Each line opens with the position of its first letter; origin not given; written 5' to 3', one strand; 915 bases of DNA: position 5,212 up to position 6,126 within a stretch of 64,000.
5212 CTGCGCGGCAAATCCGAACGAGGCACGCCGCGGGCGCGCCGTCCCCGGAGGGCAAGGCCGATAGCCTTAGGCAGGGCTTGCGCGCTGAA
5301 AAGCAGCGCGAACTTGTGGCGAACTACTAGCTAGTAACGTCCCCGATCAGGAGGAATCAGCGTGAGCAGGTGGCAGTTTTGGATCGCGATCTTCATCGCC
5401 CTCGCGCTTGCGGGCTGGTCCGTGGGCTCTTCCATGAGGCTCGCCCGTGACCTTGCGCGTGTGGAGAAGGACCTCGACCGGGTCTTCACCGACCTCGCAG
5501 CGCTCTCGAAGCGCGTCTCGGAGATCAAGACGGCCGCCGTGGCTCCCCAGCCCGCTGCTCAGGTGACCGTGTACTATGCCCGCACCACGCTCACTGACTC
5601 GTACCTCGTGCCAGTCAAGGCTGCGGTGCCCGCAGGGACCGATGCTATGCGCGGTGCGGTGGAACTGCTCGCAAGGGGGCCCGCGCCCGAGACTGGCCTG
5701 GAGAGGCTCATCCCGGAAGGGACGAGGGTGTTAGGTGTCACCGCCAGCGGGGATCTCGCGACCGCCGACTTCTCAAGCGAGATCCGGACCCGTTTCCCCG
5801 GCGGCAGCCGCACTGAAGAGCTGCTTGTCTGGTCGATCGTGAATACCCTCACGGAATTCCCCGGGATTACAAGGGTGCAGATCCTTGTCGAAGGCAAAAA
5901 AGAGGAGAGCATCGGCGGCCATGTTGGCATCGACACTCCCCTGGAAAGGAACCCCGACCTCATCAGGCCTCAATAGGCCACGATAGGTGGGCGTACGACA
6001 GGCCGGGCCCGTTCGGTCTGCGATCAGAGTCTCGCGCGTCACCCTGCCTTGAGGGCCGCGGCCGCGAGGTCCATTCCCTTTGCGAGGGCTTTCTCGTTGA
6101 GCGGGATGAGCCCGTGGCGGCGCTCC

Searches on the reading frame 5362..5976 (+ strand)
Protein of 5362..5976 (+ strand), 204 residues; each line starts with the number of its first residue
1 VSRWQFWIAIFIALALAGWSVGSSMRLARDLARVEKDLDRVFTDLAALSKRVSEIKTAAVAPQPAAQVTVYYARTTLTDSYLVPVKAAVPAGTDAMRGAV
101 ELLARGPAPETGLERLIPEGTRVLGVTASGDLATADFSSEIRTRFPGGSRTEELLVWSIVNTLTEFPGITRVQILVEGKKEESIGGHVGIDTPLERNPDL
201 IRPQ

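Call 30: find_encoding_contigs(protein=window:5362-5976:+, flank=10000, max_places=10)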
Protein window:5362-5976:+ (204 aa): 6 contigs read that carry it; 3 places shown.
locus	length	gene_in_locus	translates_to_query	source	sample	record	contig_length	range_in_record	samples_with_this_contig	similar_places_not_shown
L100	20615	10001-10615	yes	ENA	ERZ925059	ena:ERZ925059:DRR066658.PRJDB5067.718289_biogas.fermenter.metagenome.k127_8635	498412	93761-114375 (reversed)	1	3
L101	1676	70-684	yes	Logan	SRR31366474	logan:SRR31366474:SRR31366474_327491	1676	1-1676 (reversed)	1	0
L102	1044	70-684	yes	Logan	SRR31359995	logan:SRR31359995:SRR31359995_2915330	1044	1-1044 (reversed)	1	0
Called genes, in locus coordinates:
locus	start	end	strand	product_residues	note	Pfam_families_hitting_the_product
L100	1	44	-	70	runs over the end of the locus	PF07311:Dodecin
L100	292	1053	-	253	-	PF04542:Sigma70_r2, PF04539:Sigma70_r3, PF08281:Sigma70_r4_2, PF04545:Sigma70_r4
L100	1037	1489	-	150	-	PF13581:HATPase_c_2, PF02518:HATPase_c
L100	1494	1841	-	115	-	PF01740:STAS, PF13466:STAS_2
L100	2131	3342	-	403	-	PF00144:Beta-lactamase (weak), PF00768:Peptidase_S11, PF13354:Beta-lactamase2, PF07943:PBP5_C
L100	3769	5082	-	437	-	PF02885:Glycos_trans_3N, PF00591:Glycos_transf_3, PF07831:PYNP_C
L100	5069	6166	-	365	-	PF13495:Phage_int_SAM_4, PF02899:Phage_int_SAM_1, PF00589:Phage_integrase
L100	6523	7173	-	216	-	PF01944:SpoIIM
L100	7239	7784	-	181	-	PF28549:NDPSase_N, PF00293:NUDIX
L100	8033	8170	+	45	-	-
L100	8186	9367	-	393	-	PF12982:DUF3866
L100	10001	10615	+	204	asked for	PF10646:Germane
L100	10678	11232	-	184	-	PF01558:POR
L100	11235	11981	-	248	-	PF02775:TPP_enzyme_C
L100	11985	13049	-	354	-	PF01855:POR_N, PF02780:Transketolase_C (weak), PF17147:PFOR_II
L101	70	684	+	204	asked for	PF10646:Germane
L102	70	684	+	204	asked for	PF10646:Germane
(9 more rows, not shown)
